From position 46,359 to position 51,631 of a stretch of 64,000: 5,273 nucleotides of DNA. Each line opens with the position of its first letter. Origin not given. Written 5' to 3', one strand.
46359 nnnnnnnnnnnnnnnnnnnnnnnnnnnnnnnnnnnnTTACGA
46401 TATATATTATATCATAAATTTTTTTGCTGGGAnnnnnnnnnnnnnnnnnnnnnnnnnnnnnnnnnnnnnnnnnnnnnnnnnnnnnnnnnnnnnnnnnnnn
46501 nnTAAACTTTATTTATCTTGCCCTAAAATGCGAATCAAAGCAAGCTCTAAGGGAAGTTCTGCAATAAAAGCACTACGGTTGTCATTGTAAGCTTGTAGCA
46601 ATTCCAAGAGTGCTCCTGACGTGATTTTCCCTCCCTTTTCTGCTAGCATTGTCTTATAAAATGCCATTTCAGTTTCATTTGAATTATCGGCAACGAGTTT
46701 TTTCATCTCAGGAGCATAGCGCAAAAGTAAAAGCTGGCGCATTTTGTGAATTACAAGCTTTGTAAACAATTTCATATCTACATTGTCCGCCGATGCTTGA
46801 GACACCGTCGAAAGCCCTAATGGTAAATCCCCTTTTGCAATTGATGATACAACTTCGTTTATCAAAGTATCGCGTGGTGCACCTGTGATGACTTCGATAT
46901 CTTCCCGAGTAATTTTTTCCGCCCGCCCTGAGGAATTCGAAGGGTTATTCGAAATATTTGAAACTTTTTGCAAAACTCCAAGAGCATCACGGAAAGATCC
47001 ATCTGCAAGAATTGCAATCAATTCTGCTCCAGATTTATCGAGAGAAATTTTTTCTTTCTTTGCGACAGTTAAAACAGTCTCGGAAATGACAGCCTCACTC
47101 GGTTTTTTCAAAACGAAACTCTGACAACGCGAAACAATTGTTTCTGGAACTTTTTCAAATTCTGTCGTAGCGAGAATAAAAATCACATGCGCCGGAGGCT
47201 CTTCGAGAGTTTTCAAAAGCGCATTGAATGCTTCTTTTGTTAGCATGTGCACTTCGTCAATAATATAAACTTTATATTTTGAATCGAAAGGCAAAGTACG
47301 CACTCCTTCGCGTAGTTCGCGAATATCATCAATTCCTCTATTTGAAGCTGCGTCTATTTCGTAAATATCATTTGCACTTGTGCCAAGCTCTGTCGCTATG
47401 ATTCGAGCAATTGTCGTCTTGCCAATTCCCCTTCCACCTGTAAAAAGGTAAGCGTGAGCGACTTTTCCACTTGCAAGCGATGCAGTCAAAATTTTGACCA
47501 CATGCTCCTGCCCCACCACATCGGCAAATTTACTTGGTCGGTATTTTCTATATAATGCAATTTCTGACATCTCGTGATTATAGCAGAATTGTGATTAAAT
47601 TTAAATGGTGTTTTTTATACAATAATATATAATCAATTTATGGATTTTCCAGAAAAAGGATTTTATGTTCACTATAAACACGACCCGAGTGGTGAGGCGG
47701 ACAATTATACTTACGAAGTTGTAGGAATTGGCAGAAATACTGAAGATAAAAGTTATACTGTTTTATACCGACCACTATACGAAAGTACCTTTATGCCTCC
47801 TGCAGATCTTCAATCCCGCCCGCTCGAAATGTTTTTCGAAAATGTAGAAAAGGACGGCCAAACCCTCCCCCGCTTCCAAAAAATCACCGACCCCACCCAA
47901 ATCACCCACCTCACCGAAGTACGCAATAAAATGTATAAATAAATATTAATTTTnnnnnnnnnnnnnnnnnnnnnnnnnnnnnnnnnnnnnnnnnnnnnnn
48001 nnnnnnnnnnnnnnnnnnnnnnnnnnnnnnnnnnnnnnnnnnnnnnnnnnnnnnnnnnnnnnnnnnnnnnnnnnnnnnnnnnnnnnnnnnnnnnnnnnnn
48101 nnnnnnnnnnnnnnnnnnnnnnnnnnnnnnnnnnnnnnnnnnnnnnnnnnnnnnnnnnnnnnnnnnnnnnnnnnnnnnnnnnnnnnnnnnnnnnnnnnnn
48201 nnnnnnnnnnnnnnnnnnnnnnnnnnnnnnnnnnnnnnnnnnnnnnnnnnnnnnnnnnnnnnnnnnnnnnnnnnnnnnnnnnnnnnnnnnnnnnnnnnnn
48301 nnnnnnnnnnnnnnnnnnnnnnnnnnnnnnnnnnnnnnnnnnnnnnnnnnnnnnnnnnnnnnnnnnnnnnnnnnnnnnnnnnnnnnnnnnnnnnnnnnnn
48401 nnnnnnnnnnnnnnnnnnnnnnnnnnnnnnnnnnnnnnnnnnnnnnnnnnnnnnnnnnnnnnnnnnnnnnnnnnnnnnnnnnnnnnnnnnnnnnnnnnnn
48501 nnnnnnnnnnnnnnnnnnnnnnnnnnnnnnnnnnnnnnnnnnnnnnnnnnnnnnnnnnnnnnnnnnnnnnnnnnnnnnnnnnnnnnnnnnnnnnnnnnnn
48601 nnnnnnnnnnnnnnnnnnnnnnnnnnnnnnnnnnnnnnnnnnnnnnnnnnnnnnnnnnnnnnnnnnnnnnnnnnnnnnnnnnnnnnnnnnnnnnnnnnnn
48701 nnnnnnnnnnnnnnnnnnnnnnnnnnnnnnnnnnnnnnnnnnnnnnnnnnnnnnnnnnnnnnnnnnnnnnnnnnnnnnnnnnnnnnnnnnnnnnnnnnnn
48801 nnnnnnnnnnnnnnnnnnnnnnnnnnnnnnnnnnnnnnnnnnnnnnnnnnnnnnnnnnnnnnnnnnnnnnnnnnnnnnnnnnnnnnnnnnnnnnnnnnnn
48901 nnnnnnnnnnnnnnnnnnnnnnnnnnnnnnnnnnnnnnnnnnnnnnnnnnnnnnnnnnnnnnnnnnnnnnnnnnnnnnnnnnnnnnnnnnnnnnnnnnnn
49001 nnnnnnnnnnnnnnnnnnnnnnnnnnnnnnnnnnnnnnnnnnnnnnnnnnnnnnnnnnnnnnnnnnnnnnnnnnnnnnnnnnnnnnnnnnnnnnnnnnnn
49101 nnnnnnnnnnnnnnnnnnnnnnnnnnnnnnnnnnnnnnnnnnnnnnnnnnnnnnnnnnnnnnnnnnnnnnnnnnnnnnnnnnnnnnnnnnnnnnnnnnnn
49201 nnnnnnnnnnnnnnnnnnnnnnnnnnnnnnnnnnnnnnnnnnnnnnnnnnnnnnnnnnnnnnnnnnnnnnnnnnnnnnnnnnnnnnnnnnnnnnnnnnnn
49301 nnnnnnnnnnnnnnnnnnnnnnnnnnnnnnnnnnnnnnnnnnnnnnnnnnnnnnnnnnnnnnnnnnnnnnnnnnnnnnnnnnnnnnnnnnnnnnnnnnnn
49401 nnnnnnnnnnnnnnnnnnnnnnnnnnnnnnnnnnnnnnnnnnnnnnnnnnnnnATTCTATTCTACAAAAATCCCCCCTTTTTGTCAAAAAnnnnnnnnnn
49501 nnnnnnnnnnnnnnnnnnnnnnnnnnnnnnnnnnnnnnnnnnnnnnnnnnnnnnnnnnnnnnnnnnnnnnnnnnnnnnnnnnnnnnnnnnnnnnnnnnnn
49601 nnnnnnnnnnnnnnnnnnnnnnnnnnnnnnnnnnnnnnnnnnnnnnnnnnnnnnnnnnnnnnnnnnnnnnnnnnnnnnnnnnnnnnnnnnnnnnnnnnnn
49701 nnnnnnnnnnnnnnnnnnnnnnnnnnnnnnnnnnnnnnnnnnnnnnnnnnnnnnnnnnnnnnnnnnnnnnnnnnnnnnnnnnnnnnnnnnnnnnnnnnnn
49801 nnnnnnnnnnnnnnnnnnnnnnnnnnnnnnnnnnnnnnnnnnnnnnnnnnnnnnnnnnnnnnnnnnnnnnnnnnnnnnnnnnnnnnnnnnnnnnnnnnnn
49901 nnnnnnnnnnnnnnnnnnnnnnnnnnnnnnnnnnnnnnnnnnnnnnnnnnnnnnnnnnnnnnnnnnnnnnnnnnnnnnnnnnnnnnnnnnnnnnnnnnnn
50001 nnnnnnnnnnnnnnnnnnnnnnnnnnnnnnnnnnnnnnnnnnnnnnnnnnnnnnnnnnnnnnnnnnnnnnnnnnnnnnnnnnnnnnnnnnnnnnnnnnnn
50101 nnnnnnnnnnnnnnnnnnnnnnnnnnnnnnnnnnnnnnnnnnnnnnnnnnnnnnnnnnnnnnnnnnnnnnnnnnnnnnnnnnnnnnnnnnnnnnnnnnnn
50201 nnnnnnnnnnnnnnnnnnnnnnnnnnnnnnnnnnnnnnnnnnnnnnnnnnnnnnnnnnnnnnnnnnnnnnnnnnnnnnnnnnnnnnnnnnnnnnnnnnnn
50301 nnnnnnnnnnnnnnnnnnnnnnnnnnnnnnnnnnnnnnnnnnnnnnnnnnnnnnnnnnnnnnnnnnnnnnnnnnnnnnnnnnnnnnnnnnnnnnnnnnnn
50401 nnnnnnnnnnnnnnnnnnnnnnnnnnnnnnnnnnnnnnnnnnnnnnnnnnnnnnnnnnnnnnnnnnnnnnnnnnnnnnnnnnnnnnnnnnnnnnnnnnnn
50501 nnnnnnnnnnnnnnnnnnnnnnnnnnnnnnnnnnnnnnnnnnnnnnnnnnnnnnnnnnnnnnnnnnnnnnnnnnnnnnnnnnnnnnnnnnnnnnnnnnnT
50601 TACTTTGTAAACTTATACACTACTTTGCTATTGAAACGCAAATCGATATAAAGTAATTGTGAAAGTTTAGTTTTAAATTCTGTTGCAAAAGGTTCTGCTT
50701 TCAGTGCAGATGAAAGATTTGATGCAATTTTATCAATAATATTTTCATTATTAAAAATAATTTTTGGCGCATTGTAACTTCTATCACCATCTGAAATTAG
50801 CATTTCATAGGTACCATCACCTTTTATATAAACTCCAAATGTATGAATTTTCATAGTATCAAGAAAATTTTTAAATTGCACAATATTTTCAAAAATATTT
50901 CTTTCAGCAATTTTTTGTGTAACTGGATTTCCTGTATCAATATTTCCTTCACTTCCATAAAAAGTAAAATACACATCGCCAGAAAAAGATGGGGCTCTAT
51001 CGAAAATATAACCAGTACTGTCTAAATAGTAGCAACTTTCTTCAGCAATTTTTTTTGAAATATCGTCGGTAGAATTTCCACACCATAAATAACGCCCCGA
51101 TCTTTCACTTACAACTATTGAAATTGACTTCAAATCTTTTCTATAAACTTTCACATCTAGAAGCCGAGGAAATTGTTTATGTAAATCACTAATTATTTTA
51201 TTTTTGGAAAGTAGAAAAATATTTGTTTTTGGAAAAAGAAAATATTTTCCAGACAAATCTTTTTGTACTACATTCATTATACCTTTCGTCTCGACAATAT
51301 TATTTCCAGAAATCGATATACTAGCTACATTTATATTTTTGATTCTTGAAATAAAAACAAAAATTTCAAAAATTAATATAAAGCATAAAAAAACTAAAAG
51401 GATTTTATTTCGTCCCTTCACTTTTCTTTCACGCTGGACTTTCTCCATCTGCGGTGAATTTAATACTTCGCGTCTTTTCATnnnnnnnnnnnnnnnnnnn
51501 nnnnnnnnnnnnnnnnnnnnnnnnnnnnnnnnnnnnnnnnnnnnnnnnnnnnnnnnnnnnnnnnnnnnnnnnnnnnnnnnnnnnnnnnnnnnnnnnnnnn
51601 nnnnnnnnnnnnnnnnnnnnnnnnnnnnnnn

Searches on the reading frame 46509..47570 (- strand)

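Call 40: search_protein_families(library=pfam, proteins=[window:46509-47570:-], max_evalue=0.001)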
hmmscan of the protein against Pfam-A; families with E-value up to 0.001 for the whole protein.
window:46509-47570:- (353 aa): 11 families
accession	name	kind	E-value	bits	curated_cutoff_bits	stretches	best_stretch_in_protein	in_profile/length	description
PF13177.12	DNA_pol3_delta2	-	9.7e-35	120.4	27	2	77-156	80-159/161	DNA polymerase III, delta subunit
PF00004.35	AAA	-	6.6e-15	56.2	21.2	1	42-153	2-127/131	ATPase family associated with various cellular activities (AAA)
PF05496.18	RuvB_N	-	9.4e-10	38.9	27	1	11-124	2-110/159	Holliday junction DNA helicase RuvB P-loop domain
PF13173.12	AAA_14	-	1.2e-06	28.9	27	1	40-131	4-94/129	AAA domain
PF06068.19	TIP49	-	1.9e-06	27.7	23.8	0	101-135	277-310/347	TIP49 P-loop domain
PF13401.12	AAA_22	-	2e-06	28.6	27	0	51-139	47-127/130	AAA domain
PF22608.2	DNAX_ATPase_lid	-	1e-05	25.7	27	1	162-199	2-39/49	DNA polymerase III clamp loader subunit, ATPase lid domain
PF13245.12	AAA_19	-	3.6e-05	24.4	25.1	0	99-132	91-123/134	AAA domain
PF13604.12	AAA_30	-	0.00011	22.4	27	0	44-132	24-122/191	AAA domain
PF01078.27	Mg_chelatase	-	0.00046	20.1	20.3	0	15-96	2-79/207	Magnesium chelatase, subunit ChlI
PF07728.20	AAA_5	-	0.0008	19.9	22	0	42-128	3-96/139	AAA domain (dynein-related subfamily)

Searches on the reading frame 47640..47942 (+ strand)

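Call 40: search_protein_families(library=pfam, proteins=[window:47640-47942:+], max_evalue=0.001)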
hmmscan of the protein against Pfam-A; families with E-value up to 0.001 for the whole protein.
window:47640-47942:+ (100 aa): 1 family
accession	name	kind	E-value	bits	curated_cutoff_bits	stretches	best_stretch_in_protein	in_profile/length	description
PF07866.17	DUF1653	-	5.7e-15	55.9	23.5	1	8-81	2-62/62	Protein of unknown function (DUF1653)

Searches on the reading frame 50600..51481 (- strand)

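Call 48: search_protein_families(library=pfam, proteins=[window:50600-51481:-], max_evalue=0.001)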
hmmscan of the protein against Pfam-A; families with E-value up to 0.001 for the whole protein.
window:50600-51481:- (293 aa): 1 family
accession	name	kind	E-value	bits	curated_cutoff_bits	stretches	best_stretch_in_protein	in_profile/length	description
PF08478.15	POTRA_1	-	7e-06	26.7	23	1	51-127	2-69/69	POTRA domain, FtsQ-type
